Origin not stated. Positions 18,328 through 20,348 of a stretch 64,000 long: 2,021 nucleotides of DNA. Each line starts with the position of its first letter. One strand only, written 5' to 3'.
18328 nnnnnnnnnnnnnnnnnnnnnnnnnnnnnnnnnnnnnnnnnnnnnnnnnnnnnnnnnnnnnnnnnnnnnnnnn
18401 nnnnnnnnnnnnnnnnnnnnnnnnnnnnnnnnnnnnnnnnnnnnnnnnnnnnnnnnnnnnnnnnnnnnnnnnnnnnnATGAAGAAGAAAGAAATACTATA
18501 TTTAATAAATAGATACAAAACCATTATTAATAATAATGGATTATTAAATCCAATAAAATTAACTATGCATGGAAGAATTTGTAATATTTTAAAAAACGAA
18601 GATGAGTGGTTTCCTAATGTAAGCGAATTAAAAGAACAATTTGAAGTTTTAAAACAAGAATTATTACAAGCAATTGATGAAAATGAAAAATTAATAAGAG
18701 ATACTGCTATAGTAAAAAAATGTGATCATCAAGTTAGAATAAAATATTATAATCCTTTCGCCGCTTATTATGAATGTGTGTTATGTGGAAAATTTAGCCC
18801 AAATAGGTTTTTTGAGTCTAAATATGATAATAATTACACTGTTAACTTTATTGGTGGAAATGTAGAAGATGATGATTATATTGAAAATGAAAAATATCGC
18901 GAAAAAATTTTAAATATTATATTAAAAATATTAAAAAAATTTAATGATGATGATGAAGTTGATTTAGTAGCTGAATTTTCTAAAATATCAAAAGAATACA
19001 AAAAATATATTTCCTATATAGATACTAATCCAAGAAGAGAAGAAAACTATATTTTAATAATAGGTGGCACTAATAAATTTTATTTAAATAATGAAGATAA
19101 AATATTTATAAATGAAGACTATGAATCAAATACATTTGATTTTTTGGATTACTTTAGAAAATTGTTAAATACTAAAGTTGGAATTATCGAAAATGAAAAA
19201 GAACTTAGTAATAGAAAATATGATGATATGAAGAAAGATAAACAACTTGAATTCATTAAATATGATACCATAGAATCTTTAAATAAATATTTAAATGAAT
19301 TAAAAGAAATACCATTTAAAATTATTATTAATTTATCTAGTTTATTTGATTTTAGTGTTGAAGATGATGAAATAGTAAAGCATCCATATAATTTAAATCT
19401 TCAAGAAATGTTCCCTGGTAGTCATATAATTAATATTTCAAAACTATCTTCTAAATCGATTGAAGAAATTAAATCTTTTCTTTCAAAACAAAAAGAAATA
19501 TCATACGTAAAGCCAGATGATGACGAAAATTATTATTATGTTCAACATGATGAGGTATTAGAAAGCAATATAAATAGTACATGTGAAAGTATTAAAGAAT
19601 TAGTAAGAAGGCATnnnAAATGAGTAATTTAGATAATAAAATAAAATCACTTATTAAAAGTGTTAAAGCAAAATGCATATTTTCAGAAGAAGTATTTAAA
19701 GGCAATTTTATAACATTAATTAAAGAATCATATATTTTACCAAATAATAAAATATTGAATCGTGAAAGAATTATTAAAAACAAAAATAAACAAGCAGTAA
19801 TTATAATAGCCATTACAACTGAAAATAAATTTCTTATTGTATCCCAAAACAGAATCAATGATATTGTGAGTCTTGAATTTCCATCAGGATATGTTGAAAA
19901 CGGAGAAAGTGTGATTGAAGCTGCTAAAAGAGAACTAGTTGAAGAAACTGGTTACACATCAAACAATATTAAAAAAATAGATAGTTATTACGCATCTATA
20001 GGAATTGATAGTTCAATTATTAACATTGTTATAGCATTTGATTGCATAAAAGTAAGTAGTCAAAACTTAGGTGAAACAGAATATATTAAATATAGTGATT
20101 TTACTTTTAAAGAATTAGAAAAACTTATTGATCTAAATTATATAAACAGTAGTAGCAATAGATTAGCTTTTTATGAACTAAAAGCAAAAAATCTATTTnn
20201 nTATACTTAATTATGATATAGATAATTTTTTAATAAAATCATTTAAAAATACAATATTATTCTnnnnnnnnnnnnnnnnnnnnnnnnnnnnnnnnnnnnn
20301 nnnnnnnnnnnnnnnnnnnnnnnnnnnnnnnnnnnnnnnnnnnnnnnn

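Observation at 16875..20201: LysR regulator divergent from a tight three-gene operon: two paralogous coiled-coil/C-H-C-C zinc-ribbon proteins plus a Nudix hydrolase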

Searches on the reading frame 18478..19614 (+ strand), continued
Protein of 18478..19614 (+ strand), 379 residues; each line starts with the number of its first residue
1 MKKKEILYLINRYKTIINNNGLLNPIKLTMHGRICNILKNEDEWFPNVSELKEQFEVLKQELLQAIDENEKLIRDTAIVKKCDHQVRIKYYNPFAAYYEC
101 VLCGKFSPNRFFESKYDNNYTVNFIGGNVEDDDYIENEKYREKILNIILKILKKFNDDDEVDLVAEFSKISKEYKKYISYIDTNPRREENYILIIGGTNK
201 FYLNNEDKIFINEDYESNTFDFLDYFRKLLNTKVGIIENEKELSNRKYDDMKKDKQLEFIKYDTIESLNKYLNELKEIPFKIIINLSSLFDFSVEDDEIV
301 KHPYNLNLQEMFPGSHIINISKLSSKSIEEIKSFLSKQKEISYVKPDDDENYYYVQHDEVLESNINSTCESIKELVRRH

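Call 95: search_protein_families(library=pfam, proteins=[L049:5068-5613:+, L049:5618-6328:+, L049:6324-7418:+, L049:7493-8350:+, L049:1823-2491:+, L049:8380-9384:-, L009:7942-9330:+, L009:1650-3017:+], max_evalue=0.001)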
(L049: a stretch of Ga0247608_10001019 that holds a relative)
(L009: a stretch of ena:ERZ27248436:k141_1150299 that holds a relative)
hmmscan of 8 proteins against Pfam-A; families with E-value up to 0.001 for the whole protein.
L049:5068-5613:+ (182 aa): 1 family
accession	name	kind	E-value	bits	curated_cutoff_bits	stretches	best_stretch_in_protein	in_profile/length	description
PF02441.25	Flavoprotein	-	4.4e-38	130.9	22.7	1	5-174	2-158/162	Flavoprotein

L049:5618-6328:+ (237 aa): 1 family
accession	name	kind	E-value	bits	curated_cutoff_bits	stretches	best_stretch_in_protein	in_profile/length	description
PF04127.22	DFP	-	1.4e-32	113.5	22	2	2-109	4-106/186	DNA/pantothenate metabolism flavoprotein C-terminal domain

L049:6324-7418:+ (365 aa): 1 family
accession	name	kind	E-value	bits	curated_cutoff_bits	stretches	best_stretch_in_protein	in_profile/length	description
PF00596.27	Aldolase_II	-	1.6e-07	31.8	22.2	1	194-276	9-92/183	Class II Aldolase and Adducin N-terminal domain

L049:7493-8350:+ (286 aa): 1 family
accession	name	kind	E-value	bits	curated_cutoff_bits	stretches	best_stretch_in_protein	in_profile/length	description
PF00198.28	2-oxoacid_dh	-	8.5e-11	42.2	23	1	26-149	26-152/232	2-oxoacid dehydrogenases acyltransferase (catalytic domain)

L049:1823-2491:+ (223 aa): 0 families

L049:8380-9384:- (335 aa): 0 families

L009:7942-9330:+ (463 aa): 11 families
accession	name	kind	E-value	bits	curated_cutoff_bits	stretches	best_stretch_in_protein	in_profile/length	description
PF07724.20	AAA_2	-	7.9e-14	52.5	27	1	193-349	4-164/166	AAA domain (Cdc48 subfamily)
PF00004.35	AAA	-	3e-10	41.1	21.2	1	195-296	1-95/131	ATPase family associated with various cellular activities (AAA)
PF00493.29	MCM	-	4.3e-10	39.5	23.3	1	146-272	14-136/224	MCM P-loop domain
PF10431.15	ClpB_D2-small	-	4.2e-06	27.1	21.9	1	357-426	1-66/81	C-terminal, D2-small domain, of ClpB protein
PF13401.12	AAA_22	-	1.9e-05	25.4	27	0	192-226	5-42/130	AAA domain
PF07728.20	AAA_5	-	9.9e-05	22.8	22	1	194-270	1-79/139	AAA domain (dynein-related subfamily)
PF13238.12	AAA_18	-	0.00026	21.9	29.4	0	195-273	1-63/128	AAA domain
PF00158.32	Sigma54_activat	-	0.00035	20.8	20.2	0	185-214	15-44/168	Sigma-54 interaction domain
PF13521.12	AAA_28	-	0.00036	21.2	27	1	195-250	2-58/164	AAA domain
PF01078.27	Mg_chelatase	-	0.00041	20.2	20.3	0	192-215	22-45/207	Magnesium chelatase, subunit ChlI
PF00437.27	T2SSE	-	0.00082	18.6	24.9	0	186-227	136-181/370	Type II/IV secretion system protein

L009:1650-3017:+ (456 aa): 3 families
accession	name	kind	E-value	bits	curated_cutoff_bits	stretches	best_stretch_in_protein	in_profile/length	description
PF02811.25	PHP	-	9.4e-11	42.8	26.4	1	181-372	1-134/164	PHP domain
PF00293.34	NUDIX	-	3.1e-08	34.2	21.1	1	22-80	6-69/134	NUDIX domain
PF22327.2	Nudt16-like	-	0.0001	22.7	27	1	41-90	34-80/161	U8 snoRNA-decapping enzyme-like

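Call 111: search_solved_structures(query=L049:6324-7418:+, max_evalue=0.01)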
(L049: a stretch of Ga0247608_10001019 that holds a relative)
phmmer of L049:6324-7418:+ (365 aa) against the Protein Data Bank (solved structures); distinct sequences matched with E-value up to 0.01: 0.

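Call 112: search_solved_structures(query=L008:4285-5397:+, max_evalue=0.01)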
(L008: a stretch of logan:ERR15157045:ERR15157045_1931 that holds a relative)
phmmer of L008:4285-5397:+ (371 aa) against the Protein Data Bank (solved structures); distinct sequences matched with E-value up to 0.01: 0.

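Call 113: search_protein_families(library=ncbifam, proteins=[L049:5068-5613:+, L049:5618-6328:+, L049:6324-7418:+, L009:7097-7861:+, L009:1650-3017:+], max_evalue=0.00001)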
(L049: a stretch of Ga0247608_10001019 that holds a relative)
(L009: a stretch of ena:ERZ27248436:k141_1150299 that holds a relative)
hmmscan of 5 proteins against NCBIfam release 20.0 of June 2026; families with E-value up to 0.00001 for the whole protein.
L049:5068-5613:+ (182 aa): 6 families
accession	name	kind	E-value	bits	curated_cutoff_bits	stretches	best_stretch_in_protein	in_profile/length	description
TIGR00521.1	coaBC_dfp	equivalog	9.1e-71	239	219.7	1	2-178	2-178/392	bifunctional phosphopantothenoylcysteine decarboxylase/phosphopantothenate--cysteine ligase CoaBC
TIGR02113.1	coaC_strep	equivalog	1e-58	198.1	261.4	1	5-175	2-174/177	phosphopantothenoylcysteine decarboxylase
NF033753.1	RiPP_decarbCypD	equivalog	4.6e-10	39.1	215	1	6-140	10-143/182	CypD family RiPP peptide-cysteine decarboxylase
NF006161.0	PRK08305.1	equivalog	3.3e-09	36.7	156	1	1-129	3-137/196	dipicolinate synthase subunit B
TIGR02852.1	spore_dpaB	equivalog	2.1e-06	27.2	229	1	8-129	5-132/187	dipicolinate synthase subunit B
TIGR00421.1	ubiX_pad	subfamily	8.6e-06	25.6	108.9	0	6-106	2-102/181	UbiX family flavin prenyltransferase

L049:5618-6328:+ (237 aa): 4 families
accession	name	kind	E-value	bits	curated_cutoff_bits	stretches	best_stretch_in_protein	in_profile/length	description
NF005231.0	PRK06732.1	equivalog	2.2e-71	240.3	265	1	3-234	2-224/229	phosphopantothenate--cysteine ligase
TIGR02114.1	coaB_strep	equivalog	4e-63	213.2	217.2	1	3-234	2-224/228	phosphopantothenate--cysteine ligase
NF007199.0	PRK09620.1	equivalog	3.9e-33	114.7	248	1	2-235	4-220/229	hypothetical protein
TIGR00521.1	coaBC_dfp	equivalog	1.6e-31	109.8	219.7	2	2-110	187-291/392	bifunctional phosphopantothenoylcysteine decarboxylase/phosphopantothenate--cysteine ligase CoaBC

L049:6324-7418:+ (365 aa): 0 families

L009:7097-7861:+ (255 aa): 4 families
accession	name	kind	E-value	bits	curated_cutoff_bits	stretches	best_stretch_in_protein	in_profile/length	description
NF005231.0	PRK06732.1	equivalog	8e-51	173.1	265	1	4-245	2-216/229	phosphopantothenate--cysteine ligase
TIGR02114.1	coaB_strep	equivalog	2e-49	168.4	217.2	1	4-250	2-221/228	phosphopantothenate--cysteine ligase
TIGR00521.1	coaBC_dfp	equivalog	1.8e-31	109.6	219.7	2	2-122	186-298/392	bifunctional phosphopantothenoylcysteine decarboxylase/phosphopantothenate--cysteine ligase CoaBC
NF007199.0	PRK09620.1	equivalog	2e-18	66.7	248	2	145-239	113-206/229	hypothetical protein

L009:1650-3017:+ (456 aa): 14 families
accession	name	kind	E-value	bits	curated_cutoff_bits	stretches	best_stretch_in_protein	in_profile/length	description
NF041577.1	nside_bi_sphtase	equivalog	5.2e-51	173.4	400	1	179-439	3-263/276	3',5'-nucleoside bisphosphate phosphatase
NF047791.1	RNaseRnm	equivalog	1.9e-44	152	375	1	180-437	3-260/275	RNase RNM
NF041661.1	Cycl_ph_dihydrol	equivalog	9.3e-22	77.6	500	1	181-428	1-247/259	phosphoribosyl 1,2-cyclic phosphate 1,2-diphosphodiesterase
NF038032.1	CehA_McbA_metalo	domain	4.3e-15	55.9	80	1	178-251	3-78/315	CehA/McbA family metallohydrolase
NF006530.0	PRK08999.1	equivalog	1.7e-10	40.5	245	1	18-74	5-67/315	Nudix family hydrolase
TIGR00586.1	mutt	equivalog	1e-09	38.5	97.9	1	24-113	10-103/129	8-oxo-dGTP diphosphatase MutT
NF008044.0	PRK10776.1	equivalog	1.6e-09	37.7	148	1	25-83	10-74/130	8-oxo-dGTP diphosphatase MutT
NF007834.0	PRK10546.1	equivalog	1.1e-08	34.9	156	1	22-71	6-61/135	pyrimidine (deoxy)nucleoside triphosphate diphosphatase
NF004981.0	PRK06361.1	equivalog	2.1e-08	33.8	117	1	179-227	1-49/217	histidinol phosphate phosphatase domain-containing protein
NF006375.0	PRK08609.1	equivalog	2.6e-08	32.9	426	1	148-218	307-375/571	DNA polymerase/3'-5' exonuclease PolX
NF001936.0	PRK00714.1-3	equivalog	3.3e-08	33.6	118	1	25-163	13-153/155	RNA pyrophosphohydrolase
TIGR02705.1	nudix_YtkD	equivalog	2.3e-07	30.5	154.4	1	9-72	12-77/156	RNA deprotection pyrophosphohydrolase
NF001937.0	PRK00714.1-4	equivalog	1.6e-06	27.8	139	1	21-136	10-129/161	RNA pyrophosphohydrolase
NF005928.0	PRK07945.1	equivalog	7.4e-06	25.5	250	1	170-259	90-180/337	PHP domain-containing protein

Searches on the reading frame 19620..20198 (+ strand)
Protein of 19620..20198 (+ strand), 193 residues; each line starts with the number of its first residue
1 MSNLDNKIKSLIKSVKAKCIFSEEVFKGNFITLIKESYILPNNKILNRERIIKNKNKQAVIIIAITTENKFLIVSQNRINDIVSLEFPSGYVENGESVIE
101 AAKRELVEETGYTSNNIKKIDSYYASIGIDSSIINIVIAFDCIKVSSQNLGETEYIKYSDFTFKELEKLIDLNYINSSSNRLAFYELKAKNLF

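Call 5: search_protein_families(library=pfam, proteins=[window:19620-20198:+], max_evalue=1)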
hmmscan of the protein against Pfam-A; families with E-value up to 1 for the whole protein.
window:19620-20198:+ (193 aa): 3 families
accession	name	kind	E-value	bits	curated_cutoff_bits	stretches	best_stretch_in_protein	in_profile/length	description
PF00293.34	NUDIX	-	2e-12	47.7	21.1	1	57-166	3-118/134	NUDIX domain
PF22327.2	Nudt16-like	-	0.0003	21.2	27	1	69-154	21-104/161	U8 snoRNA-decapping enzyme-like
PF18830.6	LPD16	-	0.039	14.2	27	1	86-122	36-72/82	Large polyvalent protein-associated domain 16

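Call 6: search_protein_families(library=ncbifam, proteins=[window:19620-20198:+], max_evalue=1)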
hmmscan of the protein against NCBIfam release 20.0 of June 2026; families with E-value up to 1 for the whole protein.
window:19620-20198:+ (193 aa): 22 families
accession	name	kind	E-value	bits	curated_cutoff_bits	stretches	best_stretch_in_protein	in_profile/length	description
NF008736.0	PRK11762.1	equivalog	2e-18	66.6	169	1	47-183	38-173/186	ADP compounds hydrolase NudE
TIGR02705.1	nudix_YtkD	equivalog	8.4e-12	44.9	154.4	1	54-149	21-110/156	RNA deprotection pyrophosphohydrolase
TIGR00052.1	TIGR00052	subfamily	9e-10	38.4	79.55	1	20-139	6-136/188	nudix-type nucleoside diphosphatase, YffH/AdpP family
NF008003.0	PRK10729.1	equivalog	7.8e-07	28.6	248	1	69-138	70-145/210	ADP-ribose diphosphatase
NF008044.0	PRK10776.1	equivalog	1.1e-06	28.5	148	1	57-122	5-70/130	8-oxo-dGTP diphosphatase MutT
TIGR00586.1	mutt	equivalog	1.5e-06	28.3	97.9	1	55-118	3-67/129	8-oxo-dGTP diphosphatase MutT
NF001936.0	PRK00714.1-3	equivalog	6.3e-06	26.1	118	1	58-125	10-75/155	RNA pyrophosphohydrolase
NF006530.0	PRK08999.1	equivalog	7.6e-06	25.2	245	1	64-118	12-68/315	Nudix family hydrolase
NF041652.1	Nud_hyd_Dein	equivalog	7.9e-06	26.2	200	1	65-172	21-133/152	Nudix hydrolase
NF001299.0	PRK00241.1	equivalog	1.1e-05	25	158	1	60-121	137-197/263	NAD(+) diphosphatase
NF001938.0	PRK00714.1-5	equivalog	1.3e-05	24.6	116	1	76-117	38-79/172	RNA pyrophosphohydrolase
NF011585.0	PRK15009.1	equivalog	2.6e-05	24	234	1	23-164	10-161/191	GDP-mannose pyrophosphatase NudK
NF001937.0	PRK00714.1-4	equivalog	9e-05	22.2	139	1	57-120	8-68/161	RNA pyrophosphohydrolase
NF001935.0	PRK00714.1-2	equivalog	0.00011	21.8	259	1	58-120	9-68/183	RNA pyrophosphohydrolase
NF007834.0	PRK10546.1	equivalog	0.00012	21.9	156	1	60-122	6-69/135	pyrimidine (deoxy)nucleoside triphosphate diphosphatase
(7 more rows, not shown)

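Call 7: search_protein_families(library=padloc, proteins=[window:19620-20198:+], max_evalue=1)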
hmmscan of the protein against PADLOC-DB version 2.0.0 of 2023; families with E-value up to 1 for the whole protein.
window:19620-20198:+ (193 aa): 1 family
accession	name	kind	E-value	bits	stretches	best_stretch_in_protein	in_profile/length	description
PDLC04899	PDC-S07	-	9.3e-09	33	1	58-162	7-108/135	-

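Call 8: search_protein_families(library=phrogs, proteins=[window:19620-20198:+], max_evalue=1)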
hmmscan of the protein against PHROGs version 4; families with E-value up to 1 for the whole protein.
window:19620-20198:+ (193 aa): 10 families
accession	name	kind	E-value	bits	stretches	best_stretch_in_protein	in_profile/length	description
phrog_1198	-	other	1.2e-16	62.2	1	55-185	36-167/253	MutT/NUDIX hydrolase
phrog_1185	-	other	8.6e-13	49.4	1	14-127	117-223/301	nudix hydrolase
phrog_19657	-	other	2.2e-06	28.7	1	42-124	19-106/176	nudix hydrolase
phrog_15528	-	head and packaging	9.7e-05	21.9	1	66-121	529-581/794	portal protein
phrog_10313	-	other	0.0002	22.1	1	61-126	17-81/159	nudix hydrolase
phrog_6216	-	unknown function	0.00065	19.5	1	67-115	11-56/545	-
phrog_9999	-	other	0.001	20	1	84-115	54-86/186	nudix hydrolase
phrog_25541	-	unknown function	0.069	13.7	1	65-118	81-131/210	-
phrog_4196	-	unknown function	0.1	13.7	1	45-81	10-46/70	-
phrog_17369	-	unknown function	0.18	12.9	1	85-139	41-97/105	-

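Call 62: search_solved_structures(query=window:19620-20198:+, max_evalue=0.001, show_alignments=1)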
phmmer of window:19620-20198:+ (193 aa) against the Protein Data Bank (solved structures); distinct sequences matched with E-value up to 0.001: 31.
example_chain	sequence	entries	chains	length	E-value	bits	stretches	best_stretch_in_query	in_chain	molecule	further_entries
8wv3_A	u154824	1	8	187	7.2e-17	65.1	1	16-183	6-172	ADP-ribose pyrophosphatase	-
9jax_E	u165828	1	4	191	7.7e-17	65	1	16-183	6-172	ADP-ribose pyrophosphatase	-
8zr8_A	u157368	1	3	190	1.1e-16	64.6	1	16-183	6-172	Methanol dehydrogenase activator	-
5c7q_A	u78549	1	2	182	7.2e-13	52.1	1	13-170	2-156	NudF protein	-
5c7t_A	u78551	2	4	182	1.8e-12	50.8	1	13-170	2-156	NudF protein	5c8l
1v8i_A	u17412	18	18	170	9.4e-10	42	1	47-145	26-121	ADP-ribose pyrophosphatase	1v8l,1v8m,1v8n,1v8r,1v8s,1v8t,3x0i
1vhg_A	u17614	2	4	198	1.7e-09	41.2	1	11-146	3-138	ADP compounds hydrolase nudE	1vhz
1v8v_A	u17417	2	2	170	2.5e-09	40.6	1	47-145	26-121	ADP-ribose pyrophosphatase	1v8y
1v8u_A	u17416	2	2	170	2.5e-09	40.6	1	47-145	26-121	ADP-ribose pyrophosphatase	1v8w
5qj4_A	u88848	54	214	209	3.1e-06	30.6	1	19-137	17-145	ADP-sugar pyrophosphatase | NUDT5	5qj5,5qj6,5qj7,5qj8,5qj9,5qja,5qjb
3bm4_A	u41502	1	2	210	3.1e-06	30.5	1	19-137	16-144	ADP-sugar pyrophosphatase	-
2dsc_A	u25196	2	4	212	3.1e-06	30.5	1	19-137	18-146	ADP-sugar pyrophosphatase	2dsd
5nqr_A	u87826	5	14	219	3.5e-06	30.4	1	19-137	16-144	ADP-sugar pyrophosphatase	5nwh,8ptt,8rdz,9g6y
3aca_A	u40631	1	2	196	3.8e-06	30.2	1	20-137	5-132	ADP-sugar pyrophosphatase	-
2dsb_A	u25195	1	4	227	3.9e-06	30.2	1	19-137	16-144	ADP-sugar pyrophosphatase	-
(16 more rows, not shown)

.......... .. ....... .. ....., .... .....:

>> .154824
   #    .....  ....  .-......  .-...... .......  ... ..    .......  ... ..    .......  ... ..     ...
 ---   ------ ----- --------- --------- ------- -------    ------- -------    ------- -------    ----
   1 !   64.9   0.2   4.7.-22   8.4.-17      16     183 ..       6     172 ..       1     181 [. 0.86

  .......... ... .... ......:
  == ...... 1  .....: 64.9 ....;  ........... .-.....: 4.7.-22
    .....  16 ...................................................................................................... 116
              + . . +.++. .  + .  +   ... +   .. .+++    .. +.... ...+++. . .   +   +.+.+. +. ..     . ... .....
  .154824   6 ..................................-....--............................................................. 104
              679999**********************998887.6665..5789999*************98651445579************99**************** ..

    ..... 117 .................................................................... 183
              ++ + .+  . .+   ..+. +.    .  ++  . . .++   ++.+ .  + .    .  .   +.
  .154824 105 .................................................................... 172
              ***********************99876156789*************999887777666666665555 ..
